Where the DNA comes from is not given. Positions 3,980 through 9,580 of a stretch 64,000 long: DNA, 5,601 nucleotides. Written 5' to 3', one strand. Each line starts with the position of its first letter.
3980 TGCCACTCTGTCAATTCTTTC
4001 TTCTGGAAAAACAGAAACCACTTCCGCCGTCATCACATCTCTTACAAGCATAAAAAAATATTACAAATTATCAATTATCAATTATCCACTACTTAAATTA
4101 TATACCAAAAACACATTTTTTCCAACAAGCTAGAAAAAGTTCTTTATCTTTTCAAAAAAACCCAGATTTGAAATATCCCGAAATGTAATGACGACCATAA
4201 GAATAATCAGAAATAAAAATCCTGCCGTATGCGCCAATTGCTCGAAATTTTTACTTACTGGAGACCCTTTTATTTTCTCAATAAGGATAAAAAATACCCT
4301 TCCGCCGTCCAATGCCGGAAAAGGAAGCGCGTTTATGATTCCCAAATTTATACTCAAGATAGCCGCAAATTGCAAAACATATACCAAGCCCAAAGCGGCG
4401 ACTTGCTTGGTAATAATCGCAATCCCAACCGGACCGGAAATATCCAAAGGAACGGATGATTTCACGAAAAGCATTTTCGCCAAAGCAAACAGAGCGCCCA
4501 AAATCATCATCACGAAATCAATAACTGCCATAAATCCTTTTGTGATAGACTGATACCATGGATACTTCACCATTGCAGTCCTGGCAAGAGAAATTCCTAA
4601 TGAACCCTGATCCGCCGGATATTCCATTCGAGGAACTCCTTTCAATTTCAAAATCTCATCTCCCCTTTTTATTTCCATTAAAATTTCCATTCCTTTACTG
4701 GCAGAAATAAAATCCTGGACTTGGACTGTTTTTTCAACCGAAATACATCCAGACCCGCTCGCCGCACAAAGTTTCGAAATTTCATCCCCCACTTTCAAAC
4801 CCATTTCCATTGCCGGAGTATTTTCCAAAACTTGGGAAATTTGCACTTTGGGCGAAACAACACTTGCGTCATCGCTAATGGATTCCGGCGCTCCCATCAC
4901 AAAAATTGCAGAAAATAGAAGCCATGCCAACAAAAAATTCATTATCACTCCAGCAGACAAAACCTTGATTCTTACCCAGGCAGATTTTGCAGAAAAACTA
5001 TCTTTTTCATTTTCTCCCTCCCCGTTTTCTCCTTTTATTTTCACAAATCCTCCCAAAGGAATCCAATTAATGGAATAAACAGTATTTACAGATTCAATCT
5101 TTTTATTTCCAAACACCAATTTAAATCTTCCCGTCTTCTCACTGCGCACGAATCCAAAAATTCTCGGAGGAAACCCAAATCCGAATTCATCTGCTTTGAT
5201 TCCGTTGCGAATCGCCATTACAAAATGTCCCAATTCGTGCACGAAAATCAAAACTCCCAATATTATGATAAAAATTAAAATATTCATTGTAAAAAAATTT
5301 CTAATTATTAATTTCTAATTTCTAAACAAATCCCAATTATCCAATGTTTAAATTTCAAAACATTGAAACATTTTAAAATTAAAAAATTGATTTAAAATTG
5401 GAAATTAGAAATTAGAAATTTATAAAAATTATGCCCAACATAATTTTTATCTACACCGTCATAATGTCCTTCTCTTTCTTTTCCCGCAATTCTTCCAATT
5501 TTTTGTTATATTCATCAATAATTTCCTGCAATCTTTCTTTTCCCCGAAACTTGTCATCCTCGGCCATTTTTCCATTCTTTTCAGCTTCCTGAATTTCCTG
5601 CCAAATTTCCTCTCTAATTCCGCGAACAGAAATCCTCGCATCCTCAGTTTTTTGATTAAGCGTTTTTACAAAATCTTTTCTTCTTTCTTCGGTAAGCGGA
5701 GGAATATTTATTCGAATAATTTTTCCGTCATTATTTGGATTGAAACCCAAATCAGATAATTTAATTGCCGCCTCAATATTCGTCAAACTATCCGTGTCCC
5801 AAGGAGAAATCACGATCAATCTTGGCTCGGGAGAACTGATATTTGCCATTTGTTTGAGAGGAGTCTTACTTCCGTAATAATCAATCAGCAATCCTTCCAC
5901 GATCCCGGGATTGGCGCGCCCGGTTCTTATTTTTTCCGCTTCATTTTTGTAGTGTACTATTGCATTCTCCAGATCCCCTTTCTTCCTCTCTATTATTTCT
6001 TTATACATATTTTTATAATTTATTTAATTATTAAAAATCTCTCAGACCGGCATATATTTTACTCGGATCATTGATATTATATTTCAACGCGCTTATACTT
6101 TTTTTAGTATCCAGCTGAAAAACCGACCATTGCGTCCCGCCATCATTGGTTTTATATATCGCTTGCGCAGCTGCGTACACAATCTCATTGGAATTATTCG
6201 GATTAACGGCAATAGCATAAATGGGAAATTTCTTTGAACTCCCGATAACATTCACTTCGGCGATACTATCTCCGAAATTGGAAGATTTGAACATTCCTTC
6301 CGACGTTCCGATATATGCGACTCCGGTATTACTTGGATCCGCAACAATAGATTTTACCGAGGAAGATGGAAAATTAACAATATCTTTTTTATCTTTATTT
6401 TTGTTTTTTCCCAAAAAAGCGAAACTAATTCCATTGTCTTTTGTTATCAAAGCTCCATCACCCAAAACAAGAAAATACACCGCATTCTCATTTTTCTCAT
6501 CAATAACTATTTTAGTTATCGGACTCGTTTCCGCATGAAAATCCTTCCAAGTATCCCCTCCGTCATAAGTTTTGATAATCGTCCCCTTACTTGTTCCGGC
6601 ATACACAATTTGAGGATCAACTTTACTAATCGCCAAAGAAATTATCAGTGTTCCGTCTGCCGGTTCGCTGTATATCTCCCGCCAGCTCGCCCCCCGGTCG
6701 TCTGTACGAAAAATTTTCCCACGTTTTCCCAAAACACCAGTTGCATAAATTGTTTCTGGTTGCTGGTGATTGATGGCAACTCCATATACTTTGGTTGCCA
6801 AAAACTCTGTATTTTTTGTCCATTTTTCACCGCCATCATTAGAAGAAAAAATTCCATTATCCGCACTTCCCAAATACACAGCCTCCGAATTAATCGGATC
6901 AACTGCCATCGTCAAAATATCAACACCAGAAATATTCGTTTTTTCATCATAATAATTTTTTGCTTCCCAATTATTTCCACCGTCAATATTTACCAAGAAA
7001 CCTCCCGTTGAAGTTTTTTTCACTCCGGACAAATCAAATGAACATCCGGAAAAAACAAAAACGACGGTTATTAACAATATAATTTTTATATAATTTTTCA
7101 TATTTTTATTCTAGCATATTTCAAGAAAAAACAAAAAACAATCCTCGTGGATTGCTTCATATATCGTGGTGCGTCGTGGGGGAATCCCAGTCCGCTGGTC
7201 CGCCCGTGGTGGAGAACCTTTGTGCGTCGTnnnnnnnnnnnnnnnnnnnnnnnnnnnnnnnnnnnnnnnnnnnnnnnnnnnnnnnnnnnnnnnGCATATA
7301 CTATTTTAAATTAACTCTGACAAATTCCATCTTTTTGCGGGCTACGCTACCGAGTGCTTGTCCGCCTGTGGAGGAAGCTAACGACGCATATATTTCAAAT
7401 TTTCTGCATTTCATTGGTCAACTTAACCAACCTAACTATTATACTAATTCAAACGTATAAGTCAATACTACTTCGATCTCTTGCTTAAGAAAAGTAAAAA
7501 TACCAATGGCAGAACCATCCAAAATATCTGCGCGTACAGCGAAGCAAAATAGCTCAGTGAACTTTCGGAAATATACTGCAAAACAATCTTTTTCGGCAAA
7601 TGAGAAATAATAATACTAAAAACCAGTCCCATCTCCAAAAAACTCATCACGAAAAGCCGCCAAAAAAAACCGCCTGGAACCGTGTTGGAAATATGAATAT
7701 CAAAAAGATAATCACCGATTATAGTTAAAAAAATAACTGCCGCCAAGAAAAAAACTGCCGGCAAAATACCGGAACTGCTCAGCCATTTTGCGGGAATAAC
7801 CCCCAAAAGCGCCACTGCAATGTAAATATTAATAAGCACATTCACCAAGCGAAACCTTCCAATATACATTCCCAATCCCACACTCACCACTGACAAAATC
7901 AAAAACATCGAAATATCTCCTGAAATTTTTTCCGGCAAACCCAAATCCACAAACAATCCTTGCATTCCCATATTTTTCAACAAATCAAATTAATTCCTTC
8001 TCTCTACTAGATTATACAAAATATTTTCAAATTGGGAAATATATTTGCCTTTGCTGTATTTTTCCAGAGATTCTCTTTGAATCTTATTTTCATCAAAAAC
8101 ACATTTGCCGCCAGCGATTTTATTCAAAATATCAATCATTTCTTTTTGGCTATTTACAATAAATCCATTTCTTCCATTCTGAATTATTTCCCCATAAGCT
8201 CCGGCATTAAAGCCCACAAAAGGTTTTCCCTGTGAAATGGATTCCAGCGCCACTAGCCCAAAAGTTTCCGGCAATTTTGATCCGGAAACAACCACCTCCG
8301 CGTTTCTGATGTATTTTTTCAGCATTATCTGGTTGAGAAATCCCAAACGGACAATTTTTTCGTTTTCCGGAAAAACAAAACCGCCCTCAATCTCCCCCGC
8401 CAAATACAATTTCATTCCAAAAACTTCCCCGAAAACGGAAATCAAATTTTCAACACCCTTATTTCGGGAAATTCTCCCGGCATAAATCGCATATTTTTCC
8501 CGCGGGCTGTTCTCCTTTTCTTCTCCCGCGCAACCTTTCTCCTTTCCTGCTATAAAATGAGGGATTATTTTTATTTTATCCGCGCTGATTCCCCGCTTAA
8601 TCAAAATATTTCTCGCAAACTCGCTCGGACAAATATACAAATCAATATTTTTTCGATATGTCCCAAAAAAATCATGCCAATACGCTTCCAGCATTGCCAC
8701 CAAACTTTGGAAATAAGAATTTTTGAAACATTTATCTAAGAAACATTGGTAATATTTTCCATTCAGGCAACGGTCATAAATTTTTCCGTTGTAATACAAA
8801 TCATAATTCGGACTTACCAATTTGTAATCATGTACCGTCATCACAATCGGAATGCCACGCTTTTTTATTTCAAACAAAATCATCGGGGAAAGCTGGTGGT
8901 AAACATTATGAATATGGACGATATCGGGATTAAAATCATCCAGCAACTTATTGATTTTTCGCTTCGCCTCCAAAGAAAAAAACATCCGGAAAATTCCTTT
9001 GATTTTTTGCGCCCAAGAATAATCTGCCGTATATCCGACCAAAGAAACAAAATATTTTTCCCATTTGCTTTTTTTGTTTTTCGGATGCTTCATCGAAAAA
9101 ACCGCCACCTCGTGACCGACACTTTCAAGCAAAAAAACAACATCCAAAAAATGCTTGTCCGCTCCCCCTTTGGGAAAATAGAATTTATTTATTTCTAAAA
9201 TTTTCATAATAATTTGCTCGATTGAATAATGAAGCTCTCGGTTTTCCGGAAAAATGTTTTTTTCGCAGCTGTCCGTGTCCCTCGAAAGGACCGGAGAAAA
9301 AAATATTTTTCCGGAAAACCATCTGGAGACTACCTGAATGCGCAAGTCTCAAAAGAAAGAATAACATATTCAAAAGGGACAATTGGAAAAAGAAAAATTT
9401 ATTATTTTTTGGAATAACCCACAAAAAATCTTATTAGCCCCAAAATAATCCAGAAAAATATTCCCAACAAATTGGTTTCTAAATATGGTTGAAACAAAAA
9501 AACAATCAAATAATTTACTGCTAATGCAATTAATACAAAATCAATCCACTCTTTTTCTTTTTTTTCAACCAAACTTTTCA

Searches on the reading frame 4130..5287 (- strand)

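Call 75: search_protein_families(library=pfam, proteins=[window:4130-5287:-], max_evalue=0.00001)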
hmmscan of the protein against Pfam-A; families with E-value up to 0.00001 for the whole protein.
window:4130-5287:- (385 aa): 1 family
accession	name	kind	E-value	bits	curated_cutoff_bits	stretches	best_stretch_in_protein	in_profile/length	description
PF02163.28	Peptidase_M50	-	3.4e-52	177.4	27.2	2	54-363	30-221/221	Peptidase family M50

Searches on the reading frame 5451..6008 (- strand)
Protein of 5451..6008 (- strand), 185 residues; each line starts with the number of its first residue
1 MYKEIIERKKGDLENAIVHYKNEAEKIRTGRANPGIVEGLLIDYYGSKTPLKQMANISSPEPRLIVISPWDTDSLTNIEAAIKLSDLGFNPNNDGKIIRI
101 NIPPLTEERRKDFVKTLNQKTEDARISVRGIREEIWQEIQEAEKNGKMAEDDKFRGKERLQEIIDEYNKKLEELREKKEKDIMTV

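Call 75: search_protein_families(library=pfam, proteins=[window:5451-6008:-], max_evalue=0.00001)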
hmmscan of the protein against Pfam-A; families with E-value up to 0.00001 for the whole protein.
window:5451-6008:- (185 aa): 1 family
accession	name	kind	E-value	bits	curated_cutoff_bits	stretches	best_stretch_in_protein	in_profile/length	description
PF01765.24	RRF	-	2.7e-60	203.4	29.7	1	21-183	2-164/164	Ribosome recycling factor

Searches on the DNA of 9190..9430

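Call 53: search_rna_families(source=window, start=9190, end=9430, threshold=evalue, max_evalue=10)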
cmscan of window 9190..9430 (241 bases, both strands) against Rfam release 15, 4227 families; matches with E-value up to 10: 16.
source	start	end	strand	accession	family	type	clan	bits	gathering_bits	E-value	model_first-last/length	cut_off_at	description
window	9239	9323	+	RF03217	mir-3167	Gene; miRNA;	-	24.3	86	0.024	1-59/59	no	mir-3167 microRNA precursor family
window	9308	9415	-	RF01218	snR41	Gene; snRNA; snoRNA; CD-box;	CL00068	22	50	0.16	1-111/111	no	Small nucleolar RNA snR41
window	9243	9315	+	RF03640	mir-3747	Gene; miRNA;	-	19.4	63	0.15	1-67/67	no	mir-3747 microRNA precursor family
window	9242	9359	+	RF01056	Magnesium-II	Cis-reg; riboswitch;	-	18.4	40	0.15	1-115/115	no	Magnesium riboswitch aptamer (Magnesium responsive RNA element)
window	9233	9330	+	RF04027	mir-1422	Gene; miRNA;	-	18.2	60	0.86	1-84/84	no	mir-1422 microRNA precursor family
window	9241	9324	+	RF03926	MIR1435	Gene; miRNA;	-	17.7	94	2.9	5-186/186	no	MIR1435 microRNA precursor family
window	9197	9373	-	RF04318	idnO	Cis-reg;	-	17.5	100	1.7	1-206/206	no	idnO ncRNA motif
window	9238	9403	+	RF04184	BTnc060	Gene; sRNA;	-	17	228.9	1.7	1-213/213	no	Bacteroides sRNA BTnc060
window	9241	9319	-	RF03719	mir-3914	Gene; miRNA;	-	16.1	97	1.1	1-95/95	no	mir-3914 microRNA precursor family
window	9405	9428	-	RF04072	mir-7386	Gene; miRNA;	-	15.9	44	1.7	18-41/59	no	mir-7386 microRNA precursor family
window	9279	9309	+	RF03545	Flavi_ISFV_CRE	Cis-reg;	-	15.2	41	6.4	1-89/89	no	Insect-specific Flavivirus 3' UTR cis-acting replication element (CRE)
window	9222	9317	+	RF00475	snosnR69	Gene; snRNA; snoRNA; CD-box;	CL00051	15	50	3.5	1-94/94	no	Small nucleolar RNA snR69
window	9249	9313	+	RF00900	mir-255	Gene; miRNA;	-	14.1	50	8.9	1-59/59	no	mir-255 microRNA precursor family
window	9235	9324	-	RF04097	MIR2630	Gene; miRNA;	-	13.6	144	2.1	1-229/229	no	MIR2630 microRNA precursor family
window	9243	9317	-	RF04128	MIR8562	Gene; miRNA;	-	13.1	211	3.6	1-242/242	no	MIR8562 microRNA precursor family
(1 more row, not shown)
